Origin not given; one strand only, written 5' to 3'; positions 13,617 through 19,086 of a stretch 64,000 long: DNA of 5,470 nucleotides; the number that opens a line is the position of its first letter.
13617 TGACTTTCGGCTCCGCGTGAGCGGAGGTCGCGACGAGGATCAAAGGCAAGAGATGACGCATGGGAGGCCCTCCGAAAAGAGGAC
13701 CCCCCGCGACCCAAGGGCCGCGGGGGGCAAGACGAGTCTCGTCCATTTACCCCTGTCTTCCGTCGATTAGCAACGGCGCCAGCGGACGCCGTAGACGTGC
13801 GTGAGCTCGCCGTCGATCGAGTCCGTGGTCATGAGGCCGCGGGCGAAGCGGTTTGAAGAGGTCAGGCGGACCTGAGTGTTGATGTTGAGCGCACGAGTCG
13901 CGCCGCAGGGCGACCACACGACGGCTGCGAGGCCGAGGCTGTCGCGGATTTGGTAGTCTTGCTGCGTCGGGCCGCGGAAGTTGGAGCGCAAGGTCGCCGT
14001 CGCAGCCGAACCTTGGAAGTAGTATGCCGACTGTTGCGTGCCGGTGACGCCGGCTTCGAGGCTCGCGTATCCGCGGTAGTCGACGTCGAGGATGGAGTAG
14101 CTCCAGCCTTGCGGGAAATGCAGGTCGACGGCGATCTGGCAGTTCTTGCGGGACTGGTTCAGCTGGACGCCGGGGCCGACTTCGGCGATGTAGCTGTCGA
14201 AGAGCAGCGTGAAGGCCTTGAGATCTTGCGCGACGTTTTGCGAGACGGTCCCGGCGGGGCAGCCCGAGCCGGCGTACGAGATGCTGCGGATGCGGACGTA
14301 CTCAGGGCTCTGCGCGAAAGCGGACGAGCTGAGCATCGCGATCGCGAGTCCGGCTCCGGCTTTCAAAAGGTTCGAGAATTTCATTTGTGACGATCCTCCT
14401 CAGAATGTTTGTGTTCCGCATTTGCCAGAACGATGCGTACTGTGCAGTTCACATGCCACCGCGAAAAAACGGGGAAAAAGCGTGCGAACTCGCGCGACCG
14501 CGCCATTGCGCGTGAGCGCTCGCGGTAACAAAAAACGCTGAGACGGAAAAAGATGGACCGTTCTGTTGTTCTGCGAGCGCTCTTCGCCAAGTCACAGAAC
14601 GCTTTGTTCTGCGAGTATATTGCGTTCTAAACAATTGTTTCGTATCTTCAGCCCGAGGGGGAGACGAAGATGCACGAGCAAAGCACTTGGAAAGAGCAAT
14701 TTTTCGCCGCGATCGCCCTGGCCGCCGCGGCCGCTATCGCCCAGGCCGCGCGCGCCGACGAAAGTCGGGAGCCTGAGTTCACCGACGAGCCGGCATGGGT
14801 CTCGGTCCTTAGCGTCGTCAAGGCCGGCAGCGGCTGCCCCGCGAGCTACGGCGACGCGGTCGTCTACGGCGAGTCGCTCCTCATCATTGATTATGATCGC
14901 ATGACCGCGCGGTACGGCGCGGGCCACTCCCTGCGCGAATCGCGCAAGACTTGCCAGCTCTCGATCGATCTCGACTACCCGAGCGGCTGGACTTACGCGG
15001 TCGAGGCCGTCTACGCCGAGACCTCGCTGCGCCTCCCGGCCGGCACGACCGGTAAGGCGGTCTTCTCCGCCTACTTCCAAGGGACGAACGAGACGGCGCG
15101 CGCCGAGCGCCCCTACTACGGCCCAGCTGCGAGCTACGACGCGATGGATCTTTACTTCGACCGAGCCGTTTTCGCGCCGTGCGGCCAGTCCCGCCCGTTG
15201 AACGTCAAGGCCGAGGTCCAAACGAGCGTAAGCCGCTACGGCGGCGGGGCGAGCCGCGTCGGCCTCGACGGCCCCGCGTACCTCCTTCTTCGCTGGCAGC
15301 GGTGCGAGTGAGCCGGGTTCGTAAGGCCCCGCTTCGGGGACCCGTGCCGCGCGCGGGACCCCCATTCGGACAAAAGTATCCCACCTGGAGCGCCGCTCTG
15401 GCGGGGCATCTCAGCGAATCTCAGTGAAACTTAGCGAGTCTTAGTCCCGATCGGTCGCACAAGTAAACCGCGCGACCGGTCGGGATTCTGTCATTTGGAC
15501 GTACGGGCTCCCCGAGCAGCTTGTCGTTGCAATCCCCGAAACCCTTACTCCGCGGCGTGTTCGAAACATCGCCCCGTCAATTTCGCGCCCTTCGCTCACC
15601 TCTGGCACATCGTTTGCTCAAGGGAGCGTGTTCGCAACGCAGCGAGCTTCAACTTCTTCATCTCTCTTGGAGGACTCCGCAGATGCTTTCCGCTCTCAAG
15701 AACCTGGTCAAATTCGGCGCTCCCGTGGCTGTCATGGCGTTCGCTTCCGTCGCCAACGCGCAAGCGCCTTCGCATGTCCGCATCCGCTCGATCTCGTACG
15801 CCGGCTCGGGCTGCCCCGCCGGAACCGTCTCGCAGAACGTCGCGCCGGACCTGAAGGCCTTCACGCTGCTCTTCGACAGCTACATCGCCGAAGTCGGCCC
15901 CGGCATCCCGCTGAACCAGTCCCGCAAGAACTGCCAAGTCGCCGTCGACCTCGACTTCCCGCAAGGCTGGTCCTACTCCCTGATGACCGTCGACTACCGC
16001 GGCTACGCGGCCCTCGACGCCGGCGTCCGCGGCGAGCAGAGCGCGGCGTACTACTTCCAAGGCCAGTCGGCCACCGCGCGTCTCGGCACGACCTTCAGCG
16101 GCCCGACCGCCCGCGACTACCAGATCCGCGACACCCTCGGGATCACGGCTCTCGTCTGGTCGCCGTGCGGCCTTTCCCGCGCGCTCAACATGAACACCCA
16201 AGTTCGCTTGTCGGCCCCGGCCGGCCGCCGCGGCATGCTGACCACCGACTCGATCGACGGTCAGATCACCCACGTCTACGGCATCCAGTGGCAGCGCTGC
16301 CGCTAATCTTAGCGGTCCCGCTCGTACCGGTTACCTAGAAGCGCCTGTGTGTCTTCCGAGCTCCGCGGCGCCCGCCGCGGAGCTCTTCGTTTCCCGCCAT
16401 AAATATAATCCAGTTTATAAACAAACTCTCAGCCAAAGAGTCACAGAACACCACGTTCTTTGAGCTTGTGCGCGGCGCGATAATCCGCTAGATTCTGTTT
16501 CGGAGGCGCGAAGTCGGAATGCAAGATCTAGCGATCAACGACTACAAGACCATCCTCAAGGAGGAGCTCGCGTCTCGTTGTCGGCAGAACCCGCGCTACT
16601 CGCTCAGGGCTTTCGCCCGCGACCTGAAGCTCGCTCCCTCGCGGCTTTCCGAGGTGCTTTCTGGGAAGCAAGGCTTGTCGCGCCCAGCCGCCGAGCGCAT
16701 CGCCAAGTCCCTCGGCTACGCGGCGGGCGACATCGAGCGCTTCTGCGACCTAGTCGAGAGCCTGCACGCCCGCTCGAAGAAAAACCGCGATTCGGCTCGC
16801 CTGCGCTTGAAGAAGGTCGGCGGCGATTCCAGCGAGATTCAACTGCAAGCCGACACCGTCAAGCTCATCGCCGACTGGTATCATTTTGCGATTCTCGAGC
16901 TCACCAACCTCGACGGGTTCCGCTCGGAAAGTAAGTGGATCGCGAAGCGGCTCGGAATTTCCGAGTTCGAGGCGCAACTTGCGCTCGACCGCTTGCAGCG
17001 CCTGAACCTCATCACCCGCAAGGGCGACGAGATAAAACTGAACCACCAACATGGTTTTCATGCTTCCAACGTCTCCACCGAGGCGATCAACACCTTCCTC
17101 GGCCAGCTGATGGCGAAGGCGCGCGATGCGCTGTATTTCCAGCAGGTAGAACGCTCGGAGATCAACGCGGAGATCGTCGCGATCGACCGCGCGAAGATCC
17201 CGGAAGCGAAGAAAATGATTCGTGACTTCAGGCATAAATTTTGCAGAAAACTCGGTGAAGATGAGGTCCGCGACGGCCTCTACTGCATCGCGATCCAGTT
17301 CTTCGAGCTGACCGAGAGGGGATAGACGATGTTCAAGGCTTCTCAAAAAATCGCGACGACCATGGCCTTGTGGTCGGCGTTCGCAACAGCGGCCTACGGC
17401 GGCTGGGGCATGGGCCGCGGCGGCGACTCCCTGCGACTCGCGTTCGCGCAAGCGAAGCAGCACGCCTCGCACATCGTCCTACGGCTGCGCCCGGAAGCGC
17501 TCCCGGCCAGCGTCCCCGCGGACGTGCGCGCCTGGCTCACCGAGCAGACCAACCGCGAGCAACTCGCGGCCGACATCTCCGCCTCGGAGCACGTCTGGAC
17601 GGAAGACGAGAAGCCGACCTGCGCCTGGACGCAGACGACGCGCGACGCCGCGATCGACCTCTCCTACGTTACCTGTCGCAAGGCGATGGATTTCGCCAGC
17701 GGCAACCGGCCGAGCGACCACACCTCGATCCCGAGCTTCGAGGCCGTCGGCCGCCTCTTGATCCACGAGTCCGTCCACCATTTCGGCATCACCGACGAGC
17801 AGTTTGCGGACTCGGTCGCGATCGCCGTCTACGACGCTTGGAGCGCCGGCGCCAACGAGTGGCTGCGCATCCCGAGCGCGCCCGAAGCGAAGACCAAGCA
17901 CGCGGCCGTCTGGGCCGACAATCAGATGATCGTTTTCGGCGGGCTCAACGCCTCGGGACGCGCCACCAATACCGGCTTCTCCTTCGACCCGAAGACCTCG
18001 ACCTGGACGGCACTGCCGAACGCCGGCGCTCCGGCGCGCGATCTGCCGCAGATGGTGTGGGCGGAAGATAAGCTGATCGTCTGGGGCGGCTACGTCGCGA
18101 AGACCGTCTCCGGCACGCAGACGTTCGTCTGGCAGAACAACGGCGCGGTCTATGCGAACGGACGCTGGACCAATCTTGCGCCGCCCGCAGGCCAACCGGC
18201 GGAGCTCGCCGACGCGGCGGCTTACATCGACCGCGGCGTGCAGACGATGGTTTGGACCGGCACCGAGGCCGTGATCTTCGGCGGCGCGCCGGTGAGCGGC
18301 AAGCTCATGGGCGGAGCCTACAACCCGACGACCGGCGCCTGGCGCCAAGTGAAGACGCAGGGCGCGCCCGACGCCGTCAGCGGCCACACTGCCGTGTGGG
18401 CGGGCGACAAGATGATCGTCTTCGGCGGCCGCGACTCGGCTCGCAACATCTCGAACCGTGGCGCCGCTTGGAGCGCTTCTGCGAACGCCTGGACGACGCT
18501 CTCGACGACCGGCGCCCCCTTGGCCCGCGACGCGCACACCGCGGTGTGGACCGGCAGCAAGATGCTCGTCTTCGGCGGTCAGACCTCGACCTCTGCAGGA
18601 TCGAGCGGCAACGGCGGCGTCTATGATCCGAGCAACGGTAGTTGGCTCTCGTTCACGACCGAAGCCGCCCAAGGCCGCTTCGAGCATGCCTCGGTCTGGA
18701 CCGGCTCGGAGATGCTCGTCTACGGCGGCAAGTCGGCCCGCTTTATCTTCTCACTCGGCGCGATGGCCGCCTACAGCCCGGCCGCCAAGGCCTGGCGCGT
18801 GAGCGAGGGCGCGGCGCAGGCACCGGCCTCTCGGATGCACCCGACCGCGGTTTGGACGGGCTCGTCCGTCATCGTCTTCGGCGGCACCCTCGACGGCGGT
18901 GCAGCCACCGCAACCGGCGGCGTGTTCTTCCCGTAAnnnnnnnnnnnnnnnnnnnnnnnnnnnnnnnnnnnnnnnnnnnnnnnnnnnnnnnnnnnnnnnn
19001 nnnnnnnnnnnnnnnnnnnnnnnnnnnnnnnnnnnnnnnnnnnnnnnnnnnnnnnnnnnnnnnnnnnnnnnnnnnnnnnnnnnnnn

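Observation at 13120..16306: Array of four paralogous secreted ~200-aa proteins in two inverted pairs, with a recent B/D duplication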

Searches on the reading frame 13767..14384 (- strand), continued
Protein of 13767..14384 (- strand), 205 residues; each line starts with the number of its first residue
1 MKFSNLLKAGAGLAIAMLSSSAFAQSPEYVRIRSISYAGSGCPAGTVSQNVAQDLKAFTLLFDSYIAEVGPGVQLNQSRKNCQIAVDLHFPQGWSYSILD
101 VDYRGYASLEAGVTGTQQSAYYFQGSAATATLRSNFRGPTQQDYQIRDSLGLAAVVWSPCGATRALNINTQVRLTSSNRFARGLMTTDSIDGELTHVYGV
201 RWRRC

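Call 61: search_protein_families(library=ncbifam, proteins=[window:13767-14384:-], max_evalue=0.01)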
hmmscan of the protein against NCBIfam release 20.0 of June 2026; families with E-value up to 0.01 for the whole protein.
window:13767-14384:- (205 aa): 0 families

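Call 80: search_protein_families(library=padloc, proteins=[window:13767-14384:-], max_evalue=0.001)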
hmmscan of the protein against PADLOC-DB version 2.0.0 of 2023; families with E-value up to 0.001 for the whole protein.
window:13767-14384:- (205 aa): 0 families

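Call 81: search_protein_families(library=phrogs, proteins=[window:13767-14384:-], max_evalue=0.001)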
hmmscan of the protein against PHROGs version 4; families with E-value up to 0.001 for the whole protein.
window:13767-14384:- (205 aa): 0 families

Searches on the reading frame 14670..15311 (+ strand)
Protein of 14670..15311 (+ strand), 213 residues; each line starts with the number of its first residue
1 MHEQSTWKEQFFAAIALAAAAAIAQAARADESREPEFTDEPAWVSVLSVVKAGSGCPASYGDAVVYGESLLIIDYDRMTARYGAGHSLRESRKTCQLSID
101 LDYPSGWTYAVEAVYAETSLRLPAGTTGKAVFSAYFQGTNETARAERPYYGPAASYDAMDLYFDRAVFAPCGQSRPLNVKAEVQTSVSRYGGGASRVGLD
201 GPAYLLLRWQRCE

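Call 3: search_protein_families(library=pfam, proteins=[window:14670-15311:+], max_evalue=0.01)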
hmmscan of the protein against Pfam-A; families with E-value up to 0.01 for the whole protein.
window:14670-15311:+ (213 aa): 1 family
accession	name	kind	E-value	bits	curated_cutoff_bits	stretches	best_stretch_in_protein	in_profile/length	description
PF14273.11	DUF4360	-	2.5e-28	99.5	27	1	44-212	3-178/178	Domain of unknown function (DUF4360)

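Call 50: find_homologous_proteins(query=window:14670-15311:+, max_evalue=0.00001)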
Query window:14670-15311:+ (213 aa): 2 proteins with E <= 0.00001 among 4765 candidates.
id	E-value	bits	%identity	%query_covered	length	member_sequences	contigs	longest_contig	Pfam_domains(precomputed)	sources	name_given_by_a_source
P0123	2.0e-137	474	100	100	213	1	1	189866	PF14273.12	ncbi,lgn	-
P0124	9.5e-120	416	89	100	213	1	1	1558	PF14273.12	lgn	-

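Call 52: find_encoding_contigs(protein=P0124, flank=3000, max_places=3)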
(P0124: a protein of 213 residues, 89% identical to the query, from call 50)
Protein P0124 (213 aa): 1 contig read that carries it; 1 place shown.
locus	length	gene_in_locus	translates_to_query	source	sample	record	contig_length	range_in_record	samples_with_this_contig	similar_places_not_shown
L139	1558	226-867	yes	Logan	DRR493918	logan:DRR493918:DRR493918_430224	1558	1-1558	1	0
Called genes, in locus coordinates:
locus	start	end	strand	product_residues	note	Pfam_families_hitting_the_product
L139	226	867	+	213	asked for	PF14273:DUF4360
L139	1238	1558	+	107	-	?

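Call 61: search_protein_families(library=ncbifam, proteins=[window:14670-15311:+], max_evalue=0.01)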
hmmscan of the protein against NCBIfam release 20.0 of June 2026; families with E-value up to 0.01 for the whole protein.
window:14670-15311:+ (213 aa): 0 families

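Call 80: search_protein_families(library=padloc, proteins=[window:14670-15311:+], max_evalue=0.001)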
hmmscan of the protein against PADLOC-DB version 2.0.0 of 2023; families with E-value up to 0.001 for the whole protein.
window:14670-15311:+ (213 aa): 0 families

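Call 81: search_protein_families(library=phrogs, proteins=[window:14670-15311:+], max_evalue=0.001)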
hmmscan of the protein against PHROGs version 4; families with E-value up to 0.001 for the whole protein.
window:14670-15311:+ (213 aa): 0 families

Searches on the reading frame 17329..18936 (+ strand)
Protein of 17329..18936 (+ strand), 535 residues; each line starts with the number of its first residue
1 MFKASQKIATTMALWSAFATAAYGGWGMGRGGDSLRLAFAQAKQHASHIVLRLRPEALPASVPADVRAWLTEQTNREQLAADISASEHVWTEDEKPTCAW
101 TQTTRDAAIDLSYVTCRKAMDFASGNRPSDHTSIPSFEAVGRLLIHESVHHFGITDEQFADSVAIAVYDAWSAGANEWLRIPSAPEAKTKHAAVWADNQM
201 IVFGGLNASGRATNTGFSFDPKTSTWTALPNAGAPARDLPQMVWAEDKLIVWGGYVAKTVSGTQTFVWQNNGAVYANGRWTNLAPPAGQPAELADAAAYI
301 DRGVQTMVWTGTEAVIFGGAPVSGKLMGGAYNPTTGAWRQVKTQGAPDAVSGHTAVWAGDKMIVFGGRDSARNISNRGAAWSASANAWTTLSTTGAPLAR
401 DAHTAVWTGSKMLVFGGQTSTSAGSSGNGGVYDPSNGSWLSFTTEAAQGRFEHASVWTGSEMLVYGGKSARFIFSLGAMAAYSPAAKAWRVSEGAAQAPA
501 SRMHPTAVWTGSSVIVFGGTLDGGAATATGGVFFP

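Call 3: search_protein_families(library=pfam, proteins=[window:17329-18936:+], max_evalue=0.01)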
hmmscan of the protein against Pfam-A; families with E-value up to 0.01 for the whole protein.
window:17329-18936:+ (535 aa): 11 families
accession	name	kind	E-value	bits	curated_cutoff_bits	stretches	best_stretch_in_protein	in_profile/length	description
PF24681.1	Kelch_KLHDC2_KLHL20_DRC7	-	4e-44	151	50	2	306-519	3-221/221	KLHDC2/KLHL20/DRC7 Kelch-repeats domain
PF24981.1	Beta-prop_ATRN-LZTR1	-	8e-38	130.8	50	2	241-471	44-283/289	Attractin/LZTR1 beta-propeller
PF01344.31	Kelch_1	-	8.8e-17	60.7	20.1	1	191-231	5-44/46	Kelch motif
PF13415.12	Kelch_3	-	2.3e-14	53.6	22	1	198-233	2-37/48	Galactose oxidase, central domain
PF25210.1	Kelch_FKB95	-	4.6e-12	46.5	70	1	163-254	58-149/268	FKB95, Kelch-repeats domain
PF13418.12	Kelch_4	-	3.2e-10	40.2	21.6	1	197-232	12-47/49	Galactose oxidase, central domain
PF24996.1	NANM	-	4.1e-10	39.5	45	0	330-369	88-126/350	N-acetylneuraminate epimerase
PF13964.12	Kelch_6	-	6.3e-09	36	25.3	1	199-232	13-46/50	Kelch motif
PF13854.13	Kelch_HCF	-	2.4e-07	30.8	113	1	337-418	3-85/345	Host cell factor, Kelch-repeats domain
PF07646.21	Kelch_2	-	4.1e-06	26.9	21.3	0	192-230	6-45/48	Kelch motif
PF12768.13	Rax2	-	0.00019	21.4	28.8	0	177-273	64-157/254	Rax2 C-terminal beta propeller domain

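Call 61: search_protein_families(library=ncbifam, proteins=[window:17329-18936:+], max_evalue=0.01)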
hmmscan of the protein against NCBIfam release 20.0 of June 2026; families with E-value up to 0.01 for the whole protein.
window:17329-18936:+ (535 aa): 4 families
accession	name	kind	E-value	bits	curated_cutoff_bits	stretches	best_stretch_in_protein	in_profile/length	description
NF010730.0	PRK14131.1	subfamily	1.2e-09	37.5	416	0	385-470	69-158/384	N-acetylneuraminate epimerase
TIGR03547.1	muta_rot_YjhT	subfamily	1.3e-09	37.7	256.35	1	175-258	40-130/346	YjhT family mutarotase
TIGR03548.1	mutarot_permut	subfamily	6.2e-09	35.4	243.2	1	180-260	106-185/323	cyclically-permuted mutarotase family protein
NF053688.1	BamI_Bacteroidota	equivalog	4.6e-05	22.9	370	0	333-415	144-224/452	BamI family beta-barrel-assembly machinery protein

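Call 80: search_protein_families(library=padloc, proteins=[window:17329-18936:+], max_evalue=0.001)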
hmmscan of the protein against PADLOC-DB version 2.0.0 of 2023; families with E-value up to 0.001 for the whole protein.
window:17329-18936:+ (535 aa): 0 families
